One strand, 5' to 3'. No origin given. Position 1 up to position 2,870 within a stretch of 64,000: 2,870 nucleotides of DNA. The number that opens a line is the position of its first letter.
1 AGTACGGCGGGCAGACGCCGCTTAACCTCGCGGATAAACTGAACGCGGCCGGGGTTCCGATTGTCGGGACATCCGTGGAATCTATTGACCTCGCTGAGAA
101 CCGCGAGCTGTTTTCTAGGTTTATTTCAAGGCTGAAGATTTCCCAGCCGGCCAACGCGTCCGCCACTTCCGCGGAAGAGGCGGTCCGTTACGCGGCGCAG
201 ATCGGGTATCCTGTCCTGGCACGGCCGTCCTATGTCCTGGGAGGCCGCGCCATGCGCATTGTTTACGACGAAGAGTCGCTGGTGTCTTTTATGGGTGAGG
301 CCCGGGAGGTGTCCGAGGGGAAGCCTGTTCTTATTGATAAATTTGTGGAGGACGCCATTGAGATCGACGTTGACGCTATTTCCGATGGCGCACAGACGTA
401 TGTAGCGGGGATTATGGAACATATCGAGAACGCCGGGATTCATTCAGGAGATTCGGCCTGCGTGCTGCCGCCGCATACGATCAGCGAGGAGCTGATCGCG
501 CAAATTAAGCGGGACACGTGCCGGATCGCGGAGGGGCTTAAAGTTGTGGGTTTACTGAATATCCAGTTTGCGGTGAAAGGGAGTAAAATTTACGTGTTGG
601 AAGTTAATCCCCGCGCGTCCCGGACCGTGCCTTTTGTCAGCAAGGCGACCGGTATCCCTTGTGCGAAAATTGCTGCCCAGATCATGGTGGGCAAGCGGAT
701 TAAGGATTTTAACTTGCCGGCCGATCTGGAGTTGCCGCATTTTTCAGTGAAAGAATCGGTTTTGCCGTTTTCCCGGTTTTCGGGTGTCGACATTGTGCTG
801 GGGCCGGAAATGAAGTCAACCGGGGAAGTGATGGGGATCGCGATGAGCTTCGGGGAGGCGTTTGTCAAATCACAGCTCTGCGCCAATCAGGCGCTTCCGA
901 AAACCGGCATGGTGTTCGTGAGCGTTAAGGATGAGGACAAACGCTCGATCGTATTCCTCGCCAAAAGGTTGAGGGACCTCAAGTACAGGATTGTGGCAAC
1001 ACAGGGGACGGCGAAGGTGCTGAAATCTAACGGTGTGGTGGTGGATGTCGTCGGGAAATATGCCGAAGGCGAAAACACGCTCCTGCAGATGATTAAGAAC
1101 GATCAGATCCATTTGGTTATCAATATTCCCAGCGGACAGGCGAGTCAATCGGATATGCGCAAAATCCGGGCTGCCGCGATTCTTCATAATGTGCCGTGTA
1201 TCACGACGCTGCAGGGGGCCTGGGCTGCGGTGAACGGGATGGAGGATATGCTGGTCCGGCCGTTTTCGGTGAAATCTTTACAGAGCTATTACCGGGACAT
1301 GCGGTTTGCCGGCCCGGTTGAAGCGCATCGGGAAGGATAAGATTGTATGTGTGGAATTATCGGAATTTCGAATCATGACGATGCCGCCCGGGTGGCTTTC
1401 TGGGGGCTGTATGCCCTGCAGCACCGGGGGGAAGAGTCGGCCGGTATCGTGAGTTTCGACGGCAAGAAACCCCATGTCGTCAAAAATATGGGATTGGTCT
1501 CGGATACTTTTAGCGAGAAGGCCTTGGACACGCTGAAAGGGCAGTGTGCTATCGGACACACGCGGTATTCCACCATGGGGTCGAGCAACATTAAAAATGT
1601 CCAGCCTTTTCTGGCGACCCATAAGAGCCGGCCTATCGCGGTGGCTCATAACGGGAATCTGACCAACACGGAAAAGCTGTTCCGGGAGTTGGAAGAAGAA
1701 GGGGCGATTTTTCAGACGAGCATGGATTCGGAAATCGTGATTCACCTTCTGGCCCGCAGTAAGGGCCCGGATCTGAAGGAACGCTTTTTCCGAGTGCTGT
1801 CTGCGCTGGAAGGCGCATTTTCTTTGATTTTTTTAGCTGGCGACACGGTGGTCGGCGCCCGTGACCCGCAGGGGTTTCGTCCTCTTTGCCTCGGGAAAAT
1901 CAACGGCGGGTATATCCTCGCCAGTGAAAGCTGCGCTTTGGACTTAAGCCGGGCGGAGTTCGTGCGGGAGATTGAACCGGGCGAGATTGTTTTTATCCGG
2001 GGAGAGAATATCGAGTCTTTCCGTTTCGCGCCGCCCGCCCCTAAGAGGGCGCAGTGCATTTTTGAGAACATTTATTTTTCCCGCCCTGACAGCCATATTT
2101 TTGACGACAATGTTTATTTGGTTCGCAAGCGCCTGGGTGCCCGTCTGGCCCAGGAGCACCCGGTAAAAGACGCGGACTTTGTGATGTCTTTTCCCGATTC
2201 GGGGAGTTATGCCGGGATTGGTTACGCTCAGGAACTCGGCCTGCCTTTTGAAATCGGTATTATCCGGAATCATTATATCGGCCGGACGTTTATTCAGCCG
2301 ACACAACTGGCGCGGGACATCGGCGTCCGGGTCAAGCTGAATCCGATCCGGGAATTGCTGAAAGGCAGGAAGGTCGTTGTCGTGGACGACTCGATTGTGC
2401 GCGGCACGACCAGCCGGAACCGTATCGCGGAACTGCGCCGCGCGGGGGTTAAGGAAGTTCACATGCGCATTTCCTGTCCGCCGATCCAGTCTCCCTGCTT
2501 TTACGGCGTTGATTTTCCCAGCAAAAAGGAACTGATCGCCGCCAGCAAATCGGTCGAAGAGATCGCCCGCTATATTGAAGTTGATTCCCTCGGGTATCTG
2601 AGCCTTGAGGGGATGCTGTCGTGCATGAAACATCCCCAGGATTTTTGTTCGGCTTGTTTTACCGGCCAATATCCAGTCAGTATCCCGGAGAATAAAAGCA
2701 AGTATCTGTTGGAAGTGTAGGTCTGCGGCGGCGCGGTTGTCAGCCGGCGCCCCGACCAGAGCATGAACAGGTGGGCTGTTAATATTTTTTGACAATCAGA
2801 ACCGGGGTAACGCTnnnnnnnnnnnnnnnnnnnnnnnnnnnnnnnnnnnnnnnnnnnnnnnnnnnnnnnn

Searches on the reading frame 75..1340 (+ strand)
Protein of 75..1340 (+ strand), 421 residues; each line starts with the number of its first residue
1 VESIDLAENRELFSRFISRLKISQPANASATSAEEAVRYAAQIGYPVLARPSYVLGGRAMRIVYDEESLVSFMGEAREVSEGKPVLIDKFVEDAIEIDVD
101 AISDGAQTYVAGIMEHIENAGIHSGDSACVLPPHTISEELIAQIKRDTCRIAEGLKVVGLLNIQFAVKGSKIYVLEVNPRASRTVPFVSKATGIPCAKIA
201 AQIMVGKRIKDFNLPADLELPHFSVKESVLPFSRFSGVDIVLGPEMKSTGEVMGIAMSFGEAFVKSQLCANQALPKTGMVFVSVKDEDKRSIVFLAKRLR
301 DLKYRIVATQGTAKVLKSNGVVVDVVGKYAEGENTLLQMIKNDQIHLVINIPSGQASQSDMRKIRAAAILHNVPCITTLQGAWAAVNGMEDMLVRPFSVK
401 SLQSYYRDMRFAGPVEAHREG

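Call 78: search_protein_families(library=pfam, proteins=[window:75-1340:+], max_evalue=0.0001)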
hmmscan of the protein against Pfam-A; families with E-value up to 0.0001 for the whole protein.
window:75-1340:+ (421 aa): 6 families
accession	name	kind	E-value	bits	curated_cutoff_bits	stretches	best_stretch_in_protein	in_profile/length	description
PF02786.22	CPSase_L_D2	-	6.7e-37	127.5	19.8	1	11-210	3-209/211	Carbamoyl-phosphate synthase L chain, ATP binding domain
PF02142.27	MGS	-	1.3e-21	76.9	24.1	1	292-377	2-94/94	MGS-like domain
PF02222.28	ATP-grasp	-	1.2e-09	38.5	27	1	16-181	2-163/179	ATP-grasp domain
PF02655.19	ATP-grasp_3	-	7.8e-07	29.8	23.2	1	13-181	7-157/160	ATP-grasp domain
PF15632.11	ATPgrasp_Ter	-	2.7e-06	27.6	29.1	1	148-207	53-111/131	ATP-grasp in the biosynthetic pathway with Ter operon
PF07478.18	Dala_Dala_lig_C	-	3.1e-05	24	24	1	33-180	25-175/204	D-ala D-ala ligase C-terminus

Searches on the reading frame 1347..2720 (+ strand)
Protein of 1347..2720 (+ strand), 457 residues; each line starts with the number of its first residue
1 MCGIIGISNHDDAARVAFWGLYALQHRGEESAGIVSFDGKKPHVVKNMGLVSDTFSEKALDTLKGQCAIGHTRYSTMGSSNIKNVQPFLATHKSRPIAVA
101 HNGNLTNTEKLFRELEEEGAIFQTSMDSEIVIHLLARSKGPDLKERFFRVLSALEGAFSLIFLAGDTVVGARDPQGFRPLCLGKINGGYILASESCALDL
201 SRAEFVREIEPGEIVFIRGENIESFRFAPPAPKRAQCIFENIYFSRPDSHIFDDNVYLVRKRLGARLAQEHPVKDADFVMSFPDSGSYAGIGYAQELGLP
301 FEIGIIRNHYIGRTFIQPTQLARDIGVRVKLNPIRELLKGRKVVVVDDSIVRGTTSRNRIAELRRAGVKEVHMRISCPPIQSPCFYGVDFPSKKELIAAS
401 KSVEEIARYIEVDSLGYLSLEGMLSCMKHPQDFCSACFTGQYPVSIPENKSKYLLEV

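Call 78: search_protein_families(library=pfam, proteins=[window:1347-2720:+], max_evalue=0.0001)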
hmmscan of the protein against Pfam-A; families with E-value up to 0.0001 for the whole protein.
window:1347-2720:+ (457 aa): 4 families
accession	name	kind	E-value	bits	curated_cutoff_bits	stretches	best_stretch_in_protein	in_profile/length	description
PF13522.11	GATase_6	-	9.1e-19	68.2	27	1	64-194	9-130/130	Glutamine amidotransferase domain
PF13537.11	GATase_7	-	7.7e-18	65.1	25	1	81-198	9-121/123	Glutamine amidotransferase domain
PF13230.11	GATase_4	-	1.9e-07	30.7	23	1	28-111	32-117/272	Glutamine amidotransferases class-II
PF00156.33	Pribosyltran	-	1.4e-05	24.9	26.3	1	277-375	31-122/158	Phosphoribosyl transferase domain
